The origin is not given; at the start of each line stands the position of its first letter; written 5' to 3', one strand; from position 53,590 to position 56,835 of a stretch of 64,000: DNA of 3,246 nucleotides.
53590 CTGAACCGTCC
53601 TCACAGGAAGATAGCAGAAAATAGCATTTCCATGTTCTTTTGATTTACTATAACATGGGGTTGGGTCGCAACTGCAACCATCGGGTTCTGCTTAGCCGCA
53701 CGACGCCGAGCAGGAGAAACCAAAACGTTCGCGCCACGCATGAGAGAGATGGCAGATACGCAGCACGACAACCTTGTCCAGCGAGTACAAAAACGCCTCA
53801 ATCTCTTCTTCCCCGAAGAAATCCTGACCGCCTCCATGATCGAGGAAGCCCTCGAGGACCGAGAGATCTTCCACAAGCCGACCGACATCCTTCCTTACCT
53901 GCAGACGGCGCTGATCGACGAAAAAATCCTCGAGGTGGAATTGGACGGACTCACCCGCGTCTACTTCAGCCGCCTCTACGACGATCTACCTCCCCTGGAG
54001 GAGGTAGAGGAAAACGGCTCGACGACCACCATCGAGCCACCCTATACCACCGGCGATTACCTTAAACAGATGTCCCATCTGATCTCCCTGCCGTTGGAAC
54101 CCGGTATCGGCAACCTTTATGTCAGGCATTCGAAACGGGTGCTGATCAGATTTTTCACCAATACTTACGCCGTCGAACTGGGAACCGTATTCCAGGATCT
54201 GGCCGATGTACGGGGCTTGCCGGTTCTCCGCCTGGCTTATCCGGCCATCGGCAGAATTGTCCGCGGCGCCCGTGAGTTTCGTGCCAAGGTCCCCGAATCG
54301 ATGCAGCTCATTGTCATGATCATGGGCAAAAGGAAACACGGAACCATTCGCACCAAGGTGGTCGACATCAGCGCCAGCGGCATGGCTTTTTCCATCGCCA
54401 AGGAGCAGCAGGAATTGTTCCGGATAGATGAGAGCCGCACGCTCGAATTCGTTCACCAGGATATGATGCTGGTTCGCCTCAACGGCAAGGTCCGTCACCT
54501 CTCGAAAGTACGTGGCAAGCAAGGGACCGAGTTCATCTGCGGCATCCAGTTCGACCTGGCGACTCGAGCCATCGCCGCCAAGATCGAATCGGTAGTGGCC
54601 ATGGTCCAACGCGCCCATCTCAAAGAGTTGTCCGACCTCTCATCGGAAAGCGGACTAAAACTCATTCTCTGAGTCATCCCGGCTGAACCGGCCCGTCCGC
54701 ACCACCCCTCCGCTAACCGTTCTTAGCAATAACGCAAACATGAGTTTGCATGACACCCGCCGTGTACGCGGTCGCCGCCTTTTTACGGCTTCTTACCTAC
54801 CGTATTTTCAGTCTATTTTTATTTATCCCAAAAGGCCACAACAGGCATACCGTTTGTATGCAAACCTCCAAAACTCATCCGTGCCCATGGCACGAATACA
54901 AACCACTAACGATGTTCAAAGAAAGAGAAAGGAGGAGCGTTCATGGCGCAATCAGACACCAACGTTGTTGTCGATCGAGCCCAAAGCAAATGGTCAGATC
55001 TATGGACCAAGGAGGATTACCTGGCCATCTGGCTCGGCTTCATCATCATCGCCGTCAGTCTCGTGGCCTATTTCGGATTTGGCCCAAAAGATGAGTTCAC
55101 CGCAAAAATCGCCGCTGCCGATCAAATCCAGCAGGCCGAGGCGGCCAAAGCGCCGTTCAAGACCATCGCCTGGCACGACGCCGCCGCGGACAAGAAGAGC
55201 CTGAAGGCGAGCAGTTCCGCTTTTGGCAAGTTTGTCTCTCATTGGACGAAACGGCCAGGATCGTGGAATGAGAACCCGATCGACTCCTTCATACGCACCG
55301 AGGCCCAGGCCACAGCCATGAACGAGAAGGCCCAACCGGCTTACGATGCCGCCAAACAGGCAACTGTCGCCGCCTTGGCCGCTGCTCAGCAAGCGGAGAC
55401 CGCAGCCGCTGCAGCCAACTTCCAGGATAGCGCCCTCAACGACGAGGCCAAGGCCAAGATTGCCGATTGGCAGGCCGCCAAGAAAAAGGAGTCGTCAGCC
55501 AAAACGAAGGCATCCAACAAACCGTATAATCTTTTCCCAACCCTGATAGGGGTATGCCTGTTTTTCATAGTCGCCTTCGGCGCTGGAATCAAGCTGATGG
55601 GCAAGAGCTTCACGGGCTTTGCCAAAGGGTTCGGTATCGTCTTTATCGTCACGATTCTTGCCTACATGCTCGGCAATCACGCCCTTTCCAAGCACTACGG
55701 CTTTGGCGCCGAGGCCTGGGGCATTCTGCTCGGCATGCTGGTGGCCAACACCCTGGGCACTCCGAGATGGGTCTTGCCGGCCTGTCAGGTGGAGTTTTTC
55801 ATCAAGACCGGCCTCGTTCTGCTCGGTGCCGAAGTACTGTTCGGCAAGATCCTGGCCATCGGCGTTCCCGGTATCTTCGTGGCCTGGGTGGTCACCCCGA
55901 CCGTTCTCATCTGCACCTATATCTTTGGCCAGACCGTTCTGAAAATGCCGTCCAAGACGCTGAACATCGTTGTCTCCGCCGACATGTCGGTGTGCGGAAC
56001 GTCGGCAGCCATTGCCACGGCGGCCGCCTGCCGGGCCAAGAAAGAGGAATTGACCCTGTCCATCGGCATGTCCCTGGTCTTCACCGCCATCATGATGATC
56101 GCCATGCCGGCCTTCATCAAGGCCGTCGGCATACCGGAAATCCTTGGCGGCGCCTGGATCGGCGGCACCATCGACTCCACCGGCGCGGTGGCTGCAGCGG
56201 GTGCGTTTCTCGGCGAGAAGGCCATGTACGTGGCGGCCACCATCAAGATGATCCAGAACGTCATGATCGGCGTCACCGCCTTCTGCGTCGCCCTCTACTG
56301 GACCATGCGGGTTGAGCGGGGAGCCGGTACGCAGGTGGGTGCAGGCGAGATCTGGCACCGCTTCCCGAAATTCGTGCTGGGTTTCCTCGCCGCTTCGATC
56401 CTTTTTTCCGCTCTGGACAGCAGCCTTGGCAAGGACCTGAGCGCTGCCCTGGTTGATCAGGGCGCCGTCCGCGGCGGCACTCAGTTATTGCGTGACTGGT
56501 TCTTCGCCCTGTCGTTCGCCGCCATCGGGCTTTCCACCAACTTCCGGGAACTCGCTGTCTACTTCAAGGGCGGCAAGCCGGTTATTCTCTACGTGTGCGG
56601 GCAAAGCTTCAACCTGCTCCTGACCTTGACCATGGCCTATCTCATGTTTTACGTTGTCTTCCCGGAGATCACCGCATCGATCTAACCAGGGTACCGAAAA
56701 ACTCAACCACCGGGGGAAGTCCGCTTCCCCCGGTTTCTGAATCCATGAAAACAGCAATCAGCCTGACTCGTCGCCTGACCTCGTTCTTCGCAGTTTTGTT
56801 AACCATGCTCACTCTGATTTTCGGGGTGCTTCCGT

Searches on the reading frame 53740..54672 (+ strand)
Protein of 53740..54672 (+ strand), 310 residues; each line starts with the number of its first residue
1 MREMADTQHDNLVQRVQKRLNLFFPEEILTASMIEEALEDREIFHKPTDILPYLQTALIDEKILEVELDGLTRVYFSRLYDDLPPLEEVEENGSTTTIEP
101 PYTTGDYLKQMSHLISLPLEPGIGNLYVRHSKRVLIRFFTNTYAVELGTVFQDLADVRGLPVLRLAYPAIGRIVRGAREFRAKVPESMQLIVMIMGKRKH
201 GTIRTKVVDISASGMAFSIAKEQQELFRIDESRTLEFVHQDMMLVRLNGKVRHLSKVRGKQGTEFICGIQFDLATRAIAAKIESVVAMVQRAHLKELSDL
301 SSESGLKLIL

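Call 29: search_protein_families(library=pfam, proteins=[window:53740-54672:+], max_evalue=0.00001)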
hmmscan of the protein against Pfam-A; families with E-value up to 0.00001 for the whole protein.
window:53740-54672:+ (310 aa): 1 family
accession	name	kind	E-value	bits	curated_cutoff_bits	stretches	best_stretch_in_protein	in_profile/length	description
PF07238.19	PilZ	-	2.7e-06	28.1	22.5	1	179-276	5-90/102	PilZ domain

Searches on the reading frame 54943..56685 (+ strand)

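Call 29: search_protein_families(library=pfam, proteins=[window:54943-56685:+], max_evalue=0.00001)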
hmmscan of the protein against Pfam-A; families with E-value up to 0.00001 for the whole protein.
window:54943-56685:+ (580 aa): 1 family
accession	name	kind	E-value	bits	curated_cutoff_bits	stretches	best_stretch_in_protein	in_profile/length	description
PF03601.19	Cons_hypoth698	-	6.3e-44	150.6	24.5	1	229-548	2-302/304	Conserved hypothetical protein 698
